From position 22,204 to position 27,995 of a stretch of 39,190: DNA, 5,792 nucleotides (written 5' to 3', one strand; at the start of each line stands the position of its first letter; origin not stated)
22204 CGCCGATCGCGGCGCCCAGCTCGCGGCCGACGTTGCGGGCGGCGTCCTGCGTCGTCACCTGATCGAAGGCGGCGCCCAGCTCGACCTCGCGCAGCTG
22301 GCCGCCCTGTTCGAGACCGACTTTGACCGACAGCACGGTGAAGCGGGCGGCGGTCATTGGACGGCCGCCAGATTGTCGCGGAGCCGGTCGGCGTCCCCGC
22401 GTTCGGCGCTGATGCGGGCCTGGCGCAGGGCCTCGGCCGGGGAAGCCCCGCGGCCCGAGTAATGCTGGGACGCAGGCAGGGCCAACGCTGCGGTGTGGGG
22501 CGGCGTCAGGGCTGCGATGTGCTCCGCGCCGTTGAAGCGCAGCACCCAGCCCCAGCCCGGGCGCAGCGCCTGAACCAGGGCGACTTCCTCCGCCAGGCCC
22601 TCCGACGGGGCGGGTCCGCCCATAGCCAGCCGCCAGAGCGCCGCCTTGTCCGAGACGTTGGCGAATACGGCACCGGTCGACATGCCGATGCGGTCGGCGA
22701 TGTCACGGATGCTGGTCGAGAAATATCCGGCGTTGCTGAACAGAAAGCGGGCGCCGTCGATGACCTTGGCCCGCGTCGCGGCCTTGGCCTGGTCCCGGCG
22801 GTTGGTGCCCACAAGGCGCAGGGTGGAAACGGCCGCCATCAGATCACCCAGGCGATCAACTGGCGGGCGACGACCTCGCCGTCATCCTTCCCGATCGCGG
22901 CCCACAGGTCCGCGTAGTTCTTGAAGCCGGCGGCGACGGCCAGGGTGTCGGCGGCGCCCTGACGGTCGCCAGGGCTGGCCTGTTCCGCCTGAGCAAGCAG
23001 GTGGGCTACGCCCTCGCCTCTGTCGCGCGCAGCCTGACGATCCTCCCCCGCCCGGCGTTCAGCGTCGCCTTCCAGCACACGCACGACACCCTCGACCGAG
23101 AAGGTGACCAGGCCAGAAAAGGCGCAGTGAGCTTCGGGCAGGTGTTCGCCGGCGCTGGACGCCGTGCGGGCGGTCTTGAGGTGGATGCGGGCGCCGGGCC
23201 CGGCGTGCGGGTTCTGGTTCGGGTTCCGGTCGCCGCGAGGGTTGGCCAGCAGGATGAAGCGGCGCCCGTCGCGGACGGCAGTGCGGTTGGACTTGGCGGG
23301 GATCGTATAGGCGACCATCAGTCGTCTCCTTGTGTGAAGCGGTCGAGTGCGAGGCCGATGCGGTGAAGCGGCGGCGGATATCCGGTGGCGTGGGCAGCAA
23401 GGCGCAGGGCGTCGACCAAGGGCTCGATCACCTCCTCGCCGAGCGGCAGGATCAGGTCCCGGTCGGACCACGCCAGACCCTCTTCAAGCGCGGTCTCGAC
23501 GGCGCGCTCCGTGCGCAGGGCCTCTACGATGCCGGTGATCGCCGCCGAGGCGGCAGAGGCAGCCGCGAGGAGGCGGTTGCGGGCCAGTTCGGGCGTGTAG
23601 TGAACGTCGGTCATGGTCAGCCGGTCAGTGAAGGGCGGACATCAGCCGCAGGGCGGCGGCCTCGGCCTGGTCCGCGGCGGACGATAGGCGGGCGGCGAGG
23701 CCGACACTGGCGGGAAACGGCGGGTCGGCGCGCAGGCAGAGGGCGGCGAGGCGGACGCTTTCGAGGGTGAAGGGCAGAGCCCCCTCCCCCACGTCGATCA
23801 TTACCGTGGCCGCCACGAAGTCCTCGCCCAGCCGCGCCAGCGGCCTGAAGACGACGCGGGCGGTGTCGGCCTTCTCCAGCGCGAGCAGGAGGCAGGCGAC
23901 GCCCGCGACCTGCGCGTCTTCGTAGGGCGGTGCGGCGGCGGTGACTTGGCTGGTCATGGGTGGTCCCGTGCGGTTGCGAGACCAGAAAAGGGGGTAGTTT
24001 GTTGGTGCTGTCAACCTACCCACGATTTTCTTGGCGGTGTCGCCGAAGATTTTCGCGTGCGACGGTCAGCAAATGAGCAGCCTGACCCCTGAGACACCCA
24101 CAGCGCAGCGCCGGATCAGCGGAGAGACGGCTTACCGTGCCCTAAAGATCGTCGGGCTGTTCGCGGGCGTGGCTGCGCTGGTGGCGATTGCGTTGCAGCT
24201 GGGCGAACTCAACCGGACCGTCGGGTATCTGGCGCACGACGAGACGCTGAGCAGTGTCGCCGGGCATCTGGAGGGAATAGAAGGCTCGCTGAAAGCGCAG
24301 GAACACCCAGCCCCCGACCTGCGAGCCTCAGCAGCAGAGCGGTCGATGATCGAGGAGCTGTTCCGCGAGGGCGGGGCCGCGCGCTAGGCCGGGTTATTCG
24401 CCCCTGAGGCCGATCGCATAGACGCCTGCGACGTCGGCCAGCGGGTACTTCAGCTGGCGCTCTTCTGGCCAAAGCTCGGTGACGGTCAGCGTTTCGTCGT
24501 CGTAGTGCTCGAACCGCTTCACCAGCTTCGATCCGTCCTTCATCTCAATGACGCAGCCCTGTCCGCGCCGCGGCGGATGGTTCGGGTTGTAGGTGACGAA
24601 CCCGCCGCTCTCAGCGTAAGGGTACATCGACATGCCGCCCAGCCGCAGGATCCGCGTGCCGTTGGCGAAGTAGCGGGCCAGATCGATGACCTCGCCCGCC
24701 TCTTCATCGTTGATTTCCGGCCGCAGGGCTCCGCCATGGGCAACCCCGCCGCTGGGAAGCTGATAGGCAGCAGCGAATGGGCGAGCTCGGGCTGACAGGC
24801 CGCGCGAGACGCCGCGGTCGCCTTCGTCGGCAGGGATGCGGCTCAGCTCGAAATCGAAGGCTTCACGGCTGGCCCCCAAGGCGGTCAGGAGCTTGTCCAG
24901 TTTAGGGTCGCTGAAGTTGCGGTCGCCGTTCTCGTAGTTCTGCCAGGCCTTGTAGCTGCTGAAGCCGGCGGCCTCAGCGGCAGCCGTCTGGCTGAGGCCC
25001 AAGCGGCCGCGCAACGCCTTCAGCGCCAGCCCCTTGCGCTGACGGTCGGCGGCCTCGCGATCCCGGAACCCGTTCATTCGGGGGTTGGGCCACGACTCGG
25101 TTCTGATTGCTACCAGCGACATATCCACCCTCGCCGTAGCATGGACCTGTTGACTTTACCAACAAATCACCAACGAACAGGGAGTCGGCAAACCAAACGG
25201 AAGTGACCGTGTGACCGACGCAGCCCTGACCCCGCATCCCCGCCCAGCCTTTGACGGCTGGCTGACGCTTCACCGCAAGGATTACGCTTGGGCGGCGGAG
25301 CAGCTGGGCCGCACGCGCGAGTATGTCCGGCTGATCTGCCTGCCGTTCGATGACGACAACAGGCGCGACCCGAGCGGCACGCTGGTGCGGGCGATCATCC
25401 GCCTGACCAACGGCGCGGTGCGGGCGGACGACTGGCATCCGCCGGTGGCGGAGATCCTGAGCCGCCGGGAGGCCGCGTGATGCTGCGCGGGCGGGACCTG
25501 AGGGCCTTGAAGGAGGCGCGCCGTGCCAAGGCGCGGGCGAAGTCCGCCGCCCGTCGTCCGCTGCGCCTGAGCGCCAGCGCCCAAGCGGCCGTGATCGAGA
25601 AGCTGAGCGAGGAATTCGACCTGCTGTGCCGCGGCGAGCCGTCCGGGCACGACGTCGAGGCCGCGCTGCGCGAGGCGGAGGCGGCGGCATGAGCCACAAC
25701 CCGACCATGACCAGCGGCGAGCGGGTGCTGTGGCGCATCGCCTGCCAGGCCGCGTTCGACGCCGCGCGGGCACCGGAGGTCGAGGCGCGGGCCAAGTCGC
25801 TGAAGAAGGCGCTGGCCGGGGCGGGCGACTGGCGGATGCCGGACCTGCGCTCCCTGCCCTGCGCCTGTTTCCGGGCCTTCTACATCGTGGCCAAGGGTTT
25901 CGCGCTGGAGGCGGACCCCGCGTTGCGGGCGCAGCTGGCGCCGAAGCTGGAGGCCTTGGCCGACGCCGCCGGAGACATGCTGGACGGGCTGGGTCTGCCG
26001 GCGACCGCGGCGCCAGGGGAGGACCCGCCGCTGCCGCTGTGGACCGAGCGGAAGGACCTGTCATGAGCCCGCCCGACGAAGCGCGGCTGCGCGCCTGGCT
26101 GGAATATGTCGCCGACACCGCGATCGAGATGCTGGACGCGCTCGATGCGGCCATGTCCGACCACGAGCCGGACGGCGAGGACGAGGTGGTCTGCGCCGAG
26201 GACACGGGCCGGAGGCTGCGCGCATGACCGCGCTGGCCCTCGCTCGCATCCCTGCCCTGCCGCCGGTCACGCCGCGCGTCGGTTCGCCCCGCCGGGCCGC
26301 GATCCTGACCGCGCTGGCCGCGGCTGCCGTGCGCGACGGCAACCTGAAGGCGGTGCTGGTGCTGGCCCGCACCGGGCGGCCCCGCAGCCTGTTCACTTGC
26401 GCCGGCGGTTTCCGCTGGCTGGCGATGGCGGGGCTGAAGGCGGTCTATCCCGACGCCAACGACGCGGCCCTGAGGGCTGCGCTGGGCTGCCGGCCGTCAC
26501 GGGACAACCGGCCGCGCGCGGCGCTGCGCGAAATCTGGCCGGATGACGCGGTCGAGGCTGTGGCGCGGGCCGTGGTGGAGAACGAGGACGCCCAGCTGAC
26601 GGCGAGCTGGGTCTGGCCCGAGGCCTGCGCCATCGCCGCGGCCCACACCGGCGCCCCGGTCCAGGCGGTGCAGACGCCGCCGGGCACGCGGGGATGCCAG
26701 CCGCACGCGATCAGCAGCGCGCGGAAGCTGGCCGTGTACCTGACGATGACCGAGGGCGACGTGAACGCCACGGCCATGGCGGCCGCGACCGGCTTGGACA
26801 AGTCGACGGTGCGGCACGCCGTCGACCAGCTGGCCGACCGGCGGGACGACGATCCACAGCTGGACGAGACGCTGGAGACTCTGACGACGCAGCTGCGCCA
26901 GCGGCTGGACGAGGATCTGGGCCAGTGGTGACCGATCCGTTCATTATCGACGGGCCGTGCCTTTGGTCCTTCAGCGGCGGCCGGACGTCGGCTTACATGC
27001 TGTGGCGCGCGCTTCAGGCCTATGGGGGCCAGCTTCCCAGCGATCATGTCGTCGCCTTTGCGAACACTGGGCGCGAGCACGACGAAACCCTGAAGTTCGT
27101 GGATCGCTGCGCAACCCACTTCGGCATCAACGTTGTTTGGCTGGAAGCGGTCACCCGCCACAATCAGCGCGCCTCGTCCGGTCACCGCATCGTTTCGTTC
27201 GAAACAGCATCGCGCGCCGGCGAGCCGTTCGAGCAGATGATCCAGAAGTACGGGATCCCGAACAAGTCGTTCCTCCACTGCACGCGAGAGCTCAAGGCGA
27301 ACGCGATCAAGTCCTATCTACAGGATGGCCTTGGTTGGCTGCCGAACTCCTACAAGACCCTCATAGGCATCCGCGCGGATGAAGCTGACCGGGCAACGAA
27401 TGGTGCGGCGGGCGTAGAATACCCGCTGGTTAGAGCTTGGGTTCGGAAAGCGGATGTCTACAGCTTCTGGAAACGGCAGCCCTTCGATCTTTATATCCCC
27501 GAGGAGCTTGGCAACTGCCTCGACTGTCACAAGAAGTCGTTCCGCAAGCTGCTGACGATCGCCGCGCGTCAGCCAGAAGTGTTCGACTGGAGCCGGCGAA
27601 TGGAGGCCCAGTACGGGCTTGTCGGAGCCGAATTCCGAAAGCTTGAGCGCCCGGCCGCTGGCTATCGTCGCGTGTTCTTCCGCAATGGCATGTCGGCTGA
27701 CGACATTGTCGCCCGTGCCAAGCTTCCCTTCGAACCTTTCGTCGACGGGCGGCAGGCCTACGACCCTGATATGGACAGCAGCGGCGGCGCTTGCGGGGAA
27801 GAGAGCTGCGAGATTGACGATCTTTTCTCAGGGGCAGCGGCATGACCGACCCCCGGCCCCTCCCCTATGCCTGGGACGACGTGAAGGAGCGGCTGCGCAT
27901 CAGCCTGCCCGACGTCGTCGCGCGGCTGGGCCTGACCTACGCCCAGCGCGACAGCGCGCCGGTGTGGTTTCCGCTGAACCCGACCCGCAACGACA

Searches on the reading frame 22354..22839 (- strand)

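Call 9: search_protein_families(library=pfam, proteins=[window:22354-22839:-], max_evalue=0.001)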
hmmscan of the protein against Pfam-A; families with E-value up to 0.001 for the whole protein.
window:22354-22839:- (161 aa): 1 family
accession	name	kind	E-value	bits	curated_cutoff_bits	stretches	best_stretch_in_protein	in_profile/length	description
PF00440.29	TetR_N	-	6.7e-08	32.6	24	1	27-68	2-43/47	Bacterial regulatory proteins, tetR family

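Call 10: search_protein_families(library=phrogs, proteins=[window:22354-22839:-], max_evalue=0.001)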
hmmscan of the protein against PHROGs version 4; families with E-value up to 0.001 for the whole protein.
window:22354-22839:- (161 aa): 1 family
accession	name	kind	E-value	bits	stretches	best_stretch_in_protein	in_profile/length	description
phrog_25642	-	unknown function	5.2e-05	23.6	1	19-70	6-57/205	-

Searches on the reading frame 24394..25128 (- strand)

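Call 9: search_protein_families(library=pfam, proteins=[window:24394-25128:-], max_evalue=0.001)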
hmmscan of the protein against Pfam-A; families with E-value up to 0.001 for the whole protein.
window:24394-25128:- (244 aa): 3 families
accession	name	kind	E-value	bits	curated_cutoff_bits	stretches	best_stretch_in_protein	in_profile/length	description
PF13560.12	HTH_31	-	1.3e-10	41.8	27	1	33-90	3-60/64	Helix-turn-helix domain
PF01381.28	HTH_3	-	4e-07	30.4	23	1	36-88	1-52/55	Helix-turn-helix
PF00717.28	Peptidase_S24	-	0.00011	22.3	23.3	1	137-212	11-87/116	Peptidase S24-like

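Call 10: search_protein_families(library=phrogs, proteins=[window:24394-25128:-], max_evalue=0.001)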
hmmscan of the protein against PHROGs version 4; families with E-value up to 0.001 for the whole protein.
window:24394-25128:- (244 aa): 4 families
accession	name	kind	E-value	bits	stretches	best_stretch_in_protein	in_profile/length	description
phrog_4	-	transcription regulation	1.8e-12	47.9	1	32-208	137-302/400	transcriptional repressor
phrog_8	-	transcription regulation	1.2e-09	39.1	1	25-94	161-218/346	transcriptional regulator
phrog_3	-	transcription regulation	9.2e-07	30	1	27-93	84-148/430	transcriptional repressor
phrog_7241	-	transcription regulation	0.00037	21.5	0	35-89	65-118/122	transcriptional regulator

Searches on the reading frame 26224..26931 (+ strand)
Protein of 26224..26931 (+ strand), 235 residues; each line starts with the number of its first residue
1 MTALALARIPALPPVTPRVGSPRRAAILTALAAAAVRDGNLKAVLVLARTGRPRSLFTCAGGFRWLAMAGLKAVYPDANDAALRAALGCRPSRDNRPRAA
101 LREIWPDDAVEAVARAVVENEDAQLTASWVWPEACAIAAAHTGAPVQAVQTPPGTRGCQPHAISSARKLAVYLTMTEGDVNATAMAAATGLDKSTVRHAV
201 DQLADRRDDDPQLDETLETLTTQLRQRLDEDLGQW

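Call 9: search_protein_families(library=pfam, proteins=[window:26224-26931:+], max_evalue=0.001)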
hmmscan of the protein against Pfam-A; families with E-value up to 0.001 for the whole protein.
window:26224-26931:+ (235 aa): 1 family
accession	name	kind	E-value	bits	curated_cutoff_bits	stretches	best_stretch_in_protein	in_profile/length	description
PF25213.1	HVO_A0261_N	-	0.00059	20.1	35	0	163-206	8-51/86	HVO_A0261 N-terminal domain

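Call 10: search_protein_families(library=phrogs, proteins=[window:26224-26931:+], max_evalue=0.001)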
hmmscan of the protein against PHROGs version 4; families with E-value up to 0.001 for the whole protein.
window:26224-26931:+ (235 aa): 0 families

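Call 54: search_protein_families(library=pfam, proteins=[window:26224-26931:+], max_evalue=10)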
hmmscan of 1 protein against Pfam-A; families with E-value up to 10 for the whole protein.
window:26224-26931:+ (235 aa): 7 families
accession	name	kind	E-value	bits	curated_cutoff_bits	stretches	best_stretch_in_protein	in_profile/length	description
PF25213.1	HVO_A0261_N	-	0.00059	20.1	35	2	163-206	8-51/86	HVO_A0261 N-terminal domain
PF09339.16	HTH_IclR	-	0.0061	16.7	22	1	174-205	13-44/52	IclR helix-turn-helix domain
PF08299.17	Bac_DnaA_C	-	0.012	16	31.5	1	161-202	26-68/69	Bacterial dnaA protein helix-turn-helix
PF13551.12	HTH_29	-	0.02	15.4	28.1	1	170-202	3-35/64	Winged helix-turn helix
PF12802.13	MarR_2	-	0.063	13.9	27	1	175-206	16-47/61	MarR family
PF12840.13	HTH_20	-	0.62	10.5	27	0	177-205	16-44/51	Helix-turn-helix domain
PF09080.15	K-cyclin_vir_C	-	2.7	8.9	25.3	1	104-148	24-68/107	K cyclin, C terminal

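Call 55: search_protein_families(library=ncbifam, proteins=[window:26224-26931:+], max_evalue=1)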
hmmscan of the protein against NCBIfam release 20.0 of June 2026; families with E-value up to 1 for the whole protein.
window:26224-26931:+ (235 aa): 7 families
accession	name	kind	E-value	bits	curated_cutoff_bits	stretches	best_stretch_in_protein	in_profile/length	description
NF004688.0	PRK06030.1-3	equivalog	2.2e-05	24.5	136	1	141-227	33-114/123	hypothetical protein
TIGR00362.1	DnaA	equivalog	0.00028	20.1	343.9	1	162-224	374-437/437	chromosomal replication initiator protein DnaA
TIGR04383.1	acidic_w_LPXTA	equivalog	0.0014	18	50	1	169-229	116-176/320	processed acidic surface protein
NF004687.0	PRK06030.1-2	equivalog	0.0021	18.3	181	1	156-220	60-123/140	hypothetical protein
NF041413.1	ArsR_Rv2640c_fam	equivalog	0.046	14.1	155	1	169-204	48-83/118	Rv2640c family ArsR-like transcriptional regulator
NF004686.0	PRK06030.1-1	equivalog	0.054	13.4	148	1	161-209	78-126/151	hypothetical protein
NF033788.1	HTH_metalloreg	subfamily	0.12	12.2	55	0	162-205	7-51/77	metalloregulator ArsR/SmtB family transcription factor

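Call 63: find_homologous_proteins(query=window:26224-26931:+, max_evalue=0.001)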
Query window:26224-26931:+ (235 aa): 54 proteins with E <= 0.001 among 8000 candidates.
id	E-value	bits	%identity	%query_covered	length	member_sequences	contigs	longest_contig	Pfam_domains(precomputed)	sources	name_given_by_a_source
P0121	2.7e-146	503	100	100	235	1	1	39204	-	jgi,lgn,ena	jgi:hypothetical protein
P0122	3.1e-117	408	86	94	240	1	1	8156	-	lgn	-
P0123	5.2e-113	394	85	94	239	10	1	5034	-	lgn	-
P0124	5.7e-108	378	80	97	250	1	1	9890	-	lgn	-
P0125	3.5e-105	369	77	96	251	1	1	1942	-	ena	-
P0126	1.8e-104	367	77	100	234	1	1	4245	-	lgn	-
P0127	9.6e-103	361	76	100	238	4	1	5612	-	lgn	-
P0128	1.2e-101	357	76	100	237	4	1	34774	-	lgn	-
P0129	1.5e-98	347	75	100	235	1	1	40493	-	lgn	-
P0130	1.6e-97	344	75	94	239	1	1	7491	-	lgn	-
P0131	6.4e-90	319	69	100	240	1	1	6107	-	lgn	-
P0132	2.9e-88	314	70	95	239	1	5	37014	-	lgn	-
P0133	1.6e-87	311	69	94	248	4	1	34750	-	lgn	-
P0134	4.4e-86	306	64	98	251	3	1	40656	-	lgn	-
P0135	2.3e-85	304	65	100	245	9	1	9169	-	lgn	-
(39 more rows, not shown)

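Call 72: predict_structure(alignment_id=A2)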
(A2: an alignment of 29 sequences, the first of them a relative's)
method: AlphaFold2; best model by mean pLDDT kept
length: 235 residues; sequences in the alignment: 29
mean_pLDDT: 90.4   pTM: 0.77
mean pLDDT of the five models: 90.4, 90.2, 89.7, 87.2, 83.5
residues with pLDDT >= 90: 155; 70-90: 72; 50-70: 7; < 50: 1
segments of 3 or more residues with pLDDT < 50: none
pLDDT, mean of each block of 10 residues (from residue 1): 60 86 90 96 93 87 94 94 90 78 90 94 87 97 97 85 97 92 94 96 95 97 93 81
secondary structure, 60 per line:
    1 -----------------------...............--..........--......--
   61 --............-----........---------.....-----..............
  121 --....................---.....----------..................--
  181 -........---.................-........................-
elements in order: H24-38 H41-50 H53-58 H63-74 H80-87 H97-101 H107-120 H123-142 H146-150 H161-178 H182-189 H193-209 H211-234

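Call 75: fold_search(model_id=the predicted structure, library=pdb)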
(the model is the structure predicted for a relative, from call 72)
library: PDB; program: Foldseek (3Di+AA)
matches with E <= 10: 62; with E <= 0.001: 0
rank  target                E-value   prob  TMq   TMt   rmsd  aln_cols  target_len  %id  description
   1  3pvp_A                7.2e-03  1.00  0.35  0.80   2.9        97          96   25  Structure of Mycobacterium tuberculosis DnaA-DBD in complex with box2 DNA (released 2011-05-25)
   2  3pvp_B                8.3e-03  1.00  0.35  0.80   2.9        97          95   25  Structure of Mycobacterium tuberculosis DnaA-DBD in complex with box2 DNA (released 2011-05-25)
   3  8btg_A                1.1e-01  1.00  0.34  0.25   7.5       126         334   17  Cryo-EM structure of the bacterial replication origin opening basal unwinding system (released 2024-02-14)
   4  1l8q                  1.1e-01  1.00  0.36  0.27  12.7       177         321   15  CRYSTAL STRUCTURE OF DNA REPLICATION INITIATION FACTOR (released 2002-09-25)
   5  1j1v_A                1.6e-01  1.00  0.31  0.69   3.0        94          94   18  Crystal structure of DnaA domainIV complexed with DnaAbox DNA (released 2003-04-22)
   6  8btg_B                2.8e-01  0.98  0.34  0.24  10.1       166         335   16  Cryo-EM structure of the bacterial replication origin opening basal unwinding system (released 2024-02-14)
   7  3r8f_A                5.8e-01  0.99  0.37  0.28   8.0       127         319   16  Replication initiator DnaA bound to AMPPCP and single-stranded DNA (released 2011-09-28)
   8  2hcb_B                6.1e-01  0.93  0.36  0.27  13.6       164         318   14  Structure of AMPPCP-bound DnaA from Aquifex aeolicus (released 2006-07-25)
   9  2hcb_C                6.1e-01  0.90  0.36  0.27  17.7       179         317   15  Structure of AMPPCP-bound DnaA from Aquifex aeolicus (released 2006-07-25)
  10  2hcb_A                1.1e+00  0.99  0.26  0.20   2.0        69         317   23  Structure of AMPPCP-bound DnaA from Aquifex aeolicus (released 2006-07-25)
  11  2hcb_D                1.2e+00  0.85  0.36  0.27  12.9       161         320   14  Structure of AMPPCP-bound DnaA from Aquifex aeolicus (released 2006-07-25)
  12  9ddm_B                1.3e+00  0.04  0.12  0.12  20.8       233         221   13  E. coli TolAQR conformation I (released 2025-07-09)
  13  9ddm_C                1.4e+00  0.04  0.12  0.12  20.7       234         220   14  E. coli TolAQR conformation I (released 2025-07-09)
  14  5jn2                  1.4e+00  0.08  0.15  0.09  17.0       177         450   16  Crystal structure of TgCDPK1 bound to NVPACU106 (released 2016-05-25)
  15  9ddn_E                1.8e+00  0.06  0.14  0.15  20.2       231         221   13  E. coli TolAQR conformation II (released 2025-07-09)
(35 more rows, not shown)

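Call 84: fold_search(model_id=the predicted structure, library=viral)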
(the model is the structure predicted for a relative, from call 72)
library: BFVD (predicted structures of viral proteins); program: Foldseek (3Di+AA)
matches with E <= 10: 168; with E <= 0.001: 0
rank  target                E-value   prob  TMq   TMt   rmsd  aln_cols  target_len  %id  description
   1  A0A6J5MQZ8            1.3e-02  1.00  0.37  0.47   7.1       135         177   17  Chromosomal replication initiator, DnaA C-terminal [uncultured Caudovirales phage]
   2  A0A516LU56            2.1e-02  1.00  0.37  0.62   2.4       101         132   15  (no name in the UniProt tables at hand)
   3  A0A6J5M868            2.1e-02  1.00  0.36  0.69   3.6       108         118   18  Chromosomal replication initiator, DnaA C-terminal [uncultured Caudovirales phage]
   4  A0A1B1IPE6            2.3e-02  1.00  0.38  0.71   2.8       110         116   11  (no name in the UniProt tables at hand)
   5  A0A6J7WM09            3.9e-02  1.00  0.34  0.60   2.3        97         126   20  Chromosomal replication initiator, DnaA C-terminal [uncultured Caudovirales phage]
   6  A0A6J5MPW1            4.1e-02  1.00  0.34  0.49   4.5       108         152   23  Chromosomal replication initiator, DnaA C-terminal [uncultured Caudovirales phage]
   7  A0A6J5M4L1            4.3e-02  1.00  0.33  0.52   3.1        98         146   17  Chromosomal replication initiator, DnaA C-terminal [uncultured Caudovirales phage]
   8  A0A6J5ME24            4.5e-02  1.00  0.35  0.69   3.2       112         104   18  Chromosomal replication initiator, DnaA C-terminal [uncultured Caudovirales phage]
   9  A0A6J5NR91            4.5e-02  1.00  0.36  0.52   9.5       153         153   18  Chromosomal replication initiator, DnaA C-terminal [uncultured Caudovirales phage]
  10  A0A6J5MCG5            4.7e-02  1.00  0.36  0.58   9.3       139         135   15  Chromosomal replication initiator, DnaA C-terminal [uncultured Caudovirales phage]
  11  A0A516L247            6.2e-02  1.00  0.38  0.58   3.0       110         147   13  (no name in the UniProt tables at hand)
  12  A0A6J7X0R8            6.2e-02  1.00  0.33  0.39  11.6       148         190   14  Chromosomal replication initiator, DnaA C-terminal [uncultured Caudovirales phage]
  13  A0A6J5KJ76            6.8e-02  1.00  0.36  0.79   2.3       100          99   14  Chromosomal replication initiator, DnaA C-terminal [uncultured Caudovirales phage]
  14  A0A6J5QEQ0            6.8e-02  1.00  0.35  0.41  12.6       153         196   17  Chromosomal replication initiator, DnaA C-terminal [uncultured Caudovirales phage]
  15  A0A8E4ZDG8            7.1e-02  1.00  0.34  0.53   2.9        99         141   21  Chromosome replication initiation protein [Tenacibaculum phage Gundel_1]
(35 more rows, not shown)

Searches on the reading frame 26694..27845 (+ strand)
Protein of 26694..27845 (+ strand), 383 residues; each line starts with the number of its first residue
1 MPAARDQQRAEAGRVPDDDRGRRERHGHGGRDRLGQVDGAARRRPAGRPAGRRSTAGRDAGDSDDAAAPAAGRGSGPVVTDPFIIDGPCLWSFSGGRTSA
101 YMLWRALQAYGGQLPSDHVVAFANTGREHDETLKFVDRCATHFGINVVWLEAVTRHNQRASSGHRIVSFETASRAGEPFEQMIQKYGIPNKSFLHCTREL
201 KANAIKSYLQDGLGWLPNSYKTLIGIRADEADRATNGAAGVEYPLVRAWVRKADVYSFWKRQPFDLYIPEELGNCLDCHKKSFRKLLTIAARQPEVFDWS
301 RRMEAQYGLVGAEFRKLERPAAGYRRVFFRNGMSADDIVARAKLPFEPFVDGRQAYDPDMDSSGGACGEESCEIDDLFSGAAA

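Call 9: search_protein_families(library=pfam, proteins=[window:26694-27845:+], max_evalue=0.001)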
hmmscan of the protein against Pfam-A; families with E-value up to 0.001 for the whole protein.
window:26694-27845:+ (383 aa): 1 family
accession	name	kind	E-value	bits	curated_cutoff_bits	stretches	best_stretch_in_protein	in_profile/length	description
PF01507.26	PAPS_reduct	-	9.2e-07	29.5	22.5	1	90-161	3-70/175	Phosphoadenosine phosphosulfate reductase domain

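Call 10: search_protein_families(library=phrogs, proteins=[window:26694-27845:+], max_evalue=0.001)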
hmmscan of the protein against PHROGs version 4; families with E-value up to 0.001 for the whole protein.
window:26694-27845:+ (383 aa): 3 families
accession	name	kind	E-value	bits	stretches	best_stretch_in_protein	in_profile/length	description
phrog_424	-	moron, auxiliary metabolic gene and host takeover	2e-46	159.9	1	84-373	158-416/460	phosphoadenosine phosphosulfate reductase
phrog_33262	-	moron, auxiliary metabolic gene and host takeover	1.2e-30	107.4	1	92-298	6-206/495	phosphoadenosine phosphosulfate reductase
phrog_15238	-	unknown function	1.2e-06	29.6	1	91-143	16-64/215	-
